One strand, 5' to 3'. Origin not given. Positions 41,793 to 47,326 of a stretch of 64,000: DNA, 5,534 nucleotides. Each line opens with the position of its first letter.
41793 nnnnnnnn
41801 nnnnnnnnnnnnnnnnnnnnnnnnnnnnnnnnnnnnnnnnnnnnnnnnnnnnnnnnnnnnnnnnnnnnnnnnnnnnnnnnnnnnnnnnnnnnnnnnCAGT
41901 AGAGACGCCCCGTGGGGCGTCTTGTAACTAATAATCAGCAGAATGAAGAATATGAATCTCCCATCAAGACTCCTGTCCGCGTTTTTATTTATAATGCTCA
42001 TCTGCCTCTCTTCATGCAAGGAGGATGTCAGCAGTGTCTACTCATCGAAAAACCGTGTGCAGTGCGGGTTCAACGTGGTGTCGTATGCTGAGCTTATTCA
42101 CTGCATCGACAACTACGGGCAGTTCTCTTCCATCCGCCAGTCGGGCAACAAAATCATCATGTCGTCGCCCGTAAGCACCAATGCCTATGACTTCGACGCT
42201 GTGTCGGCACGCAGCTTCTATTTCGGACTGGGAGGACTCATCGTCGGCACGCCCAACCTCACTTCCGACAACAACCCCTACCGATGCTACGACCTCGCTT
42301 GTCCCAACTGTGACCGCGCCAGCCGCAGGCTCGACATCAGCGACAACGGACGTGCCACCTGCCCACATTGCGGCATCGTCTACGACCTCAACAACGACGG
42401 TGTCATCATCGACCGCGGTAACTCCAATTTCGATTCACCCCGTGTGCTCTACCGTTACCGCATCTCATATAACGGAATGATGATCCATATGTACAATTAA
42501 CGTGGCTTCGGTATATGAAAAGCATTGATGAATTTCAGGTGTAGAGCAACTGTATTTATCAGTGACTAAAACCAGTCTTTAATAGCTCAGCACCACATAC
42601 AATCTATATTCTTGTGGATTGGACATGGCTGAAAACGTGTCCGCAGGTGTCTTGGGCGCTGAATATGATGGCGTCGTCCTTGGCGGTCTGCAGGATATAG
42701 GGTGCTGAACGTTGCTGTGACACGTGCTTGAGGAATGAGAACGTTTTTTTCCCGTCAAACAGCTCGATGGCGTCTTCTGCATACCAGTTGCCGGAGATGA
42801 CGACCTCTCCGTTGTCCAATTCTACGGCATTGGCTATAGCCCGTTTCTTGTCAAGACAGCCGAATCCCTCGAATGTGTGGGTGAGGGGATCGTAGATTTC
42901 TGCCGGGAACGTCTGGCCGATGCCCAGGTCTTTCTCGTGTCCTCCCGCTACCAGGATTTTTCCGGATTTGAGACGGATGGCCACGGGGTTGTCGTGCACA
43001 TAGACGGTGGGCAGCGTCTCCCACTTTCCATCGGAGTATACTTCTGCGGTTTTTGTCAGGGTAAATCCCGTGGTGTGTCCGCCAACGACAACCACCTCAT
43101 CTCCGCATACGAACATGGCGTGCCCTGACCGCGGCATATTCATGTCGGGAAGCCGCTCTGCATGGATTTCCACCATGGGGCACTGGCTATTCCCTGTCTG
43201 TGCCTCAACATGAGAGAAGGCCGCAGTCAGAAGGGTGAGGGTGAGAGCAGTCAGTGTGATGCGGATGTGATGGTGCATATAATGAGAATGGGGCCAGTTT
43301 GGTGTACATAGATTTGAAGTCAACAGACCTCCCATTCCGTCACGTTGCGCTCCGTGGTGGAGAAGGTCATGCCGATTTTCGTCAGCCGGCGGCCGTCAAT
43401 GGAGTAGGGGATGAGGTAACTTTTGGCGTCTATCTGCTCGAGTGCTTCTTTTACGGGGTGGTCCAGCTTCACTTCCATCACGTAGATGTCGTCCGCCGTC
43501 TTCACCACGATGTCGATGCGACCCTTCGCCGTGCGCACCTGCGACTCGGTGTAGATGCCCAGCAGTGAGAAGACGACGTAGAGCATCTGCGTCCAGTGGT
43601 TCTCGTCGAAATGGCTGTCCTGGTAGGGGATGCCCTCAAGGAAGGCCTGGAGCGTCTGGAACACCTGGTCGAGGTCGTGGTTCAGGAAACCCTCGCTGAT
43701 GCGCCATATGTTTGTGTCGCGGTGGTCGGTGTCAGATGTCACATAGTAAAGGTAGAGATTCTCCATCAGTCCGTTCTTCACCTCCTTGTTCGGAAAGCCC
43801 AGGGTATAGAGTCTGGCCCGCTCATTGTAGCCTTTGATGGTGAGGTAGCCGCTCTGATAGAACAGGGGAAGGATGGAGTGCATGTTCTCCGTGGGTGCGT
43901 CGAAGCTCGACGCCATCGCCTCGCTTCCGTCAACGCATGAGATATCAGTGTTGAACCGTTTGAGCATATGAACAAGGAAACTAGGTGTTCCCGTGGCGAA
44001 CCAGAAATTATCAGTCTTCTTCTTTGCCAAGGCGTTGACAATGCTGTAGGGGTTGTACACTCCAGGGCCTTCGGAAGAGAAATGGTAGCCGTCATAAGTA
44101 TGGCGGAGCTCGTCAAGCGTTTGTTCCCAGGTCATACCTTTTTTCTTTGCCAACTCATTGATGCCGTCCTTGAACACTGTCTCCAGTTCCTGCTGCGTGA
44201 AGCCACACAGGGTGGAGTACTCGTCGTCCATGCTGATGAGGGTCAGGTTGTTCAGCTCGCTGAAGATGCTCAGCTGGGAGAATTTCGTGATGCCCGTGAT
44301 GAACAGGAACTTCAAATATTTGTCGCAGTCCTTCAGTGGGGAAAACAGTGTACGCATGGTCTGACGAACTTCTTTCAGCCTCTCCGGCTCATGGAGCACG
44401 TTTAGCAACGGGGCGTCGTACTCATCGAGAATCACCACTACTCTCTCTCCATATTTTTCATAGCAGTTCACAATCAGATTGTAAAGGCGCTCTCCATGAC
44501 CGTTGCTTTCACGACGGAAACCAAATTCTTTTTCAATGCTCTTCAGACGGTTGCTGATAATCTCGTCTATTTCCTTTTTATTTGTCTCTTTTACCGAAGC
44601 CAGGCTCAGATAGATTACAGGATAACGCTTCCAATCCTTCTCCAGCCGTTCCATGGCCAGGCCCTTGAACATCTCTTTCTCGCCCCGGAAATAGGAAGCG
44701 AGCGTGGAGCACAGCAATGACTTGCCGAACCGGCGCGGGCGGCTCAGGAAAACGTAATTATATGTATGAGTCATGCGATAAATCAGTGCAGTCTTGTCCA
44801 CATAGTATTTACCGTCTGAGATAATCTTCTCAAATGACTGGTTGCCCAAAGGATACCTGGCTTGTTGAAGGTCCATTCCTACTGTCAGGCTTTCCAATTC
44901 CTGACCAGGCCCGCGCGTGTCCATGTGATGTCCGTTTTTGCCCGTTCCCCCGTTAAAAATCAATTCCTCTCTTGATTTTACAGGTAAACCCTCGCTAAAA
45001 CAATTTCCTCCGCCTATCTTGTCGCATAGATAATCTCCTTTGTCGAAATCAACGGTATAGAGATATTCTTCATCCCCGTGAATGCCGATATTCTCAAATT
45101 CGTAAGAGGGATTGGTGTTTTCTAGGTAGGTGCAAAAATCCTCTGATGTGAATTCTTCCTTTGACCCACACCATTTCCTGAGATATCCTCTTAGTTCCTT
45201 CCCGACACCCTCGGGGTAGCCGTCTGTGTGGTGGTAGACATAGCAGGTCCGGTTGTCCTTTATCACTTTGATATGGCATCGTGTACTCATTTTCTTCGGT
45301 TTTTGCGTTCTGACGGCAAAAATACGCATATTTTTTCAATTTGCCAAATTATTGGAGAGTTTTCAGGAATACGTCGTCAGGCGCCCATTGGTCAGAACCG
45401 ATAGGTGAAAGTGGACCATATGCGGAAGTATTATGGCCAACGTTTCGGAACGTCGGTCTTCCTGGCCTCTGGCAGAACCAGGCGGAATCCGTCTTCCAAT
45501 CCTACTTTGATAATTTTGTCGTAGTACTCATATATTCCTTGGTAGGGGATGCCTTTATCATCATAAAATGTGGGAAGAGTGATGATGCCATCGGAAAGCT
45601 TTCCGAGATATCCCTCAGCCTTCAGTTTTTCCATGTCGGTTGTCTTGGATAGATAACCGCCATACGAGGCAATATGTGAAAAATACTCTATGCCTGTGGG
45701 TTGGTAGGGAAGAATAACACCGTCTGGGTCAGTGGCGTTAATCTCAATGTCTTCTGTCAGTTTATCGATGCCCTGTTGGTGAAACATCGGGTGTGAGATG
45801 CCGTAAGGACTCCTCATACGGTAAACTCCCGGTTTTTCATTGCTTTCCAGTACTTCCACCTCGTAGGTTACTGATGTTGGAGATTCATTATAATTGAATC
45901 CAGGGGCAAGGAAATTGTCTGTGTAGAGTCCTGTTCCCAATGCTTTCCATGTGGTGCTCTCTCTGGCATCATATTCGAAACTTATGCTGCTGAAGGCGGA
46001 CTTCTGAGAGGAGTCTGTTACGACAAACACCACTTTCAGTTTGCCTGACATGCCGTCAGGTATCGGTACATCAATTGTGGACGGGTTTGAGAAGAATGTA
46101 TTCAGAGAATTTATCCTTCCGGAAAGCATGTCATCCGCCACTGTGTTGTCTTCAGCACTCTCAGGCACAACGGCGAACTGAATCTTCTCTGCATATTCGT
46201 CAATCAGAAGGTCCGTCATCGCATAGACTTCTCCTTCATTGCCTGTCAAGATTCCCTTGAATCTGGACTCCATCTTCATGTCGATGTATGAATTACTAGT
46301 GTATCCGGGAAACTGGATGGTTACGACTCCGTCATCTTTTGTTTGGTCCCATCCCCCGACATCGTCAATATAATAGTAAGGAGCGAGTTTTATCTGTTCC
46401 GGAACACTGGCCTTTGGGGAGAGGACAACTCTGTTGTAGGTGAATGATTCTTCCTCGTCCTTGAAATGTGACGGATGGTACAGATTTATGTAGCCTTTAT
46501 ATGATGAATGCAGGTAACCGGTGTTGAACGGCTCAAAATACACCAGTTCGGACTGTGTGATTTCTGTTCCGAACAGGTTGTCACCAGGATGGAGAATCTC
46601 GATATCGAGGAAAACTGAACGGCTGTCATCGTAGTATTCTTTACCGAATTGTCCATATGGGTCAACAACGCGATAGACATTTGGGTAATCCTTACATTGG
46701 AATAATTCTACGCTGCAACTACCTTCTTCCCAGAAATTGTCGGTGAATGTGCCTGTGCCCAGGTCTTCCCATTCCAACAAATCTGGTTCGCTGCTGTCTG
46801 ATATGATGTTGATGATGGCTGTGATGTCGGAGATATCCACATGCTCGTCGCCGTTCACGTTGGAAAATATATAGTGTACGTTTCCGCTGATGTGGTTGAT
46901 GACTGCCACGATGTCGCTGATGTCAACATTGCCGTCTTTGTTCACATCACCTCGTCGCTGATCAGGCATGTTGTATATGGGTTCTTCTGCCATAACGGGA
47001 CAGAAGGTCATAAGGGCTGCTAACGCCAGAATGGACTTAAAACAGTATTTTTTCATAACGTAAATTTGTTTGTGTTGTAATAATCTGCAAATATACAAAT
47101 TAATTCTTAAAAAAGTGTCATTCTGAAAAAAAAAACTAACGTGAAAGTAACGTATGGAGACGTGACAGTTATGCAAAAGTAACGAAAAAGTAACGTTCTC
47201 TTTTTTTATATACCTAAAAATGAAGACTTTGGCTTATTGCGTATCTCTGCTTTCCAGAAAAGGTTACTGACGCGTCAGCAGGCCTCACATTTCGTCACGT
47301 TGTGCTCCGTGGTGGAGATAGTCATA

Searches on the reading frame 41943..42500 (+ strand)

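Call 10: search_protein_families(library=pfam, proteins=[window:41943-42500:+], max_evalue=0.001)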
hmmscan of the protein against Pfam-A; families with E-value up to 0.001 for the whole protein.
window:41943-42500:+ (185 aa): 1 family
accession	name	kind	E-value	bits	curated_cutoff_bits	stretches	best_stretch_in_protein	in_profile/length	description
PF08271.17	Zn_Ribbon_TF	-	0.00091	19.2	29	0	119-147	2-29/43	TFIIB zinc-binding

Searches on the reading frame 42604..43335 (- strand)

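Call 10: search_protein_families(library=pfam, proteins=[window:42604-43335:-], max_evalue=0.001)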
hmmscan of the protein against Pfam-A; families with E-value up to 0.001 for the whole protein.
window:42604-43335:- (243 aa): 5 families
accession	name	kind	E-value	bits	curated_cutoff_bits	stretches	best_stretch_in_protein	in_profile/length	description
PF01344.31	Kelch_1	-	1.6e-08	34.3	20.1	1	68-110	1-44/46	Kelch motif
PF13964.12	Kelch_6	-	5.1e-08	33.1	25.3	1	68-109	1-44/50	Kelch motif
PF13415.12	Kelch_3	-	0.00035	21.1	22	0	78-108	1-31/48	Galactose oxidase, central domain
PF25210.1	Kelch_FKB95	-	0.00052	20.2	70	0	104-186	69-146/268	FKB95, Kelch-repeats domain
PF07646.21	Kelch_2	-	0.00069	19.9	21.3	0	68-91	1-25/48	Kelch motif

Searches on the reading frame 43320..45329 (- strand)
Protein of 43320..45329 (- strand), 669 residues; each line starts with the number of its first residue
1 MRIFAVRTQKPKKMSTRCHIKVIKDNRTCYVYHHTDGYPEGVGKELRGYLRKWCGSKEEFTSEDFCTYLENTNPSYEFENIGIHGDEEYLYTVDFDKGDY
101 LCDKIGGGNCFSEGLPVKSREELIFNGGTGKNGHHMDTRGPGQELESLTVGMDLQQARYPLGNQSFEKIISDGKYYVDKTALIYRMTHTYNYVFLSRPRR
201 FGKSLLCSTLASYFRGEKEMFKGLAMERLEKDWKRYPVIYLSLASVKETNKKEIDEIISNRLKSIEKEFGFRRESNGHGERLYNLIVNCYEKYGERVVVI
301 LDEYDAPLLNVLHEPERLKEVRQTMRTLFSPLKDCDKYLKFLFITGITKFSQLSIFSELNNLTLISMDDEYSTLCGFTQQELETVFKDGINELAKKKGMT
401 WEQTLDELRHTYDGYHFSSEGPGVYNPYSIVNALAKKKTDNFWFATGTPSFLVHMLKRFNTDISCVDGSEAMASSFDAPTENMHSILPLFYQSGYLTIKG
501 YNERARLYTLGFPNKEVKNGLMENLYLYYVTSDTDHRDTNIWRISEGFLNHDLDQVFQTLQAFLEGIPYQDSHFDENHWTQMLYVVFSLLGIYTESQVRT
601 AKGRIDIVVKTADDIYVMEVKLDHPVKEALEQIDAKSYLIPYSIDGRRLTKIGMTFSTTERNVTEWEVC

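Call 10: search_protein_families(library=pfam, proteins=[window:43320-45329:-], max_evalue=0.001)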
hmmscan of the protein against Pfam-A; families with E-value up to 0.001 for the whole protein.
window:43320-45329:- (669 aa): 2 families
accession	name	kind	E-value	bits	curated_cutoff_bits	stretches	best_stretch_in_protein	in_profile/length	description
PF09820.16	AAA-ATPase_like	-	1.9e-65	220.9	26.1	1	160-356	1-201/201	Predicted AAA-ATPase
PF08011.17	PDDEXK_9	-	3.6e-18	65.9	25.5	1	575-666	2-105/105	PD-(D/E)XK nuclease superfamily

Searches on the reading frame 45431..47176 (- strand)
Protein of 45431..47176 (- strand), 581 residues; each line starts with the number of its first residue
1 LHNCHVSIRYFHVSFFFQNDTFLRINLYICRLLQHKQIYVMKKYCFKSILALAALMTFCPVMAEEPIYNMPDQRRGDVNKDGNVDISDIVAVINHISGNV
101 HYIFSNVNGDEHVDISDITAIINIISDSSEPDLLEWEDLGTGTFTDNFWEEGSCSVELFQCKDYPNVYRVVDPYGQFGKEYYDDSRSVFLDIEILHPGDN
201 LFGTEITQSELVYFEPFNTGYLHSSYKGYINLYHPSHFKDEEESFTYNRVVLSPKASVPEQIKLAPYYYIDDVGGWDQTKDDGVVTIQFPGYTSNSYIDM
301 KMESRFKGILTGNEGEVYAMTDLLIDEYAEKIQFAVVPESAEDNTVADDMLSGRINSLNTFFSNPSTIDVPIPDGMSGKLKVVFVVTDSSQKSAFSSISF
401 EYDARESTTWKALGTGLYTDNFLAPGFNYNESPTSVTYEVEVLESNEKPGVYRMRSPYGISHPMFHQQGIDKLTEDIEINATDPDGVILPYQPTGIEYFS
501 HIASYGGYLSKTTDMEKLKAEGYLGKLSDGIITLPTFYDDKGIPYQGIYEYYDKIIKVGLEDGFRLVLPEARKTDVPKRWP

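Call 10: search_protein_families(library=pfam, proteins=[window:45431-47176:-], max_evalue=0.001)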
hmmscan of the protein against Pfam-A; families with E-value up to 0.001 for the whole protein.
window:45431-47176:- (581 aa): 1 family
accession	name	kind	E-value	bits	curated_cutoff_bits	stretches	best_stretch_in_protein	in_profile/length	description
PF00404.24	Dockerin_1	-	4.6e-06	27.2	22.9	1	76-97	2-23/57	Dockerin type I domain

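Call 35: search_protein_families(library=ncbifam, proteins=[window:45431-47056:-], max_evalue=0.01)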
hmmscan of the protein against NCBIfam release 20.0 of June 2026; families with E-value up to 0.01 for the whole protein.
window:45431-47056:- (541 aa): 0 families

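Call 43: search_solved_structures(query=window:45431-47056:-, max_evalue=1)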
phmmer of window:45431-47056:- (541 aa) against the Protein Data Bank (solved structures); distinct sequences matched with E-value up to 1: 2.
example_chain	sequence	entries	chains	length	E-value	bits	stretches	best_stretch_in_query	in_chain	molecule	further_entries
2vn6_B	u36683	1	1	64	0.85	11.7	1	36-80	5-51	ENDOGLUCANASE A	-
2vn5_B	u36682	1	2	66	0.99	11.5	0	36-80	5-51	ENDOGLUCANASE A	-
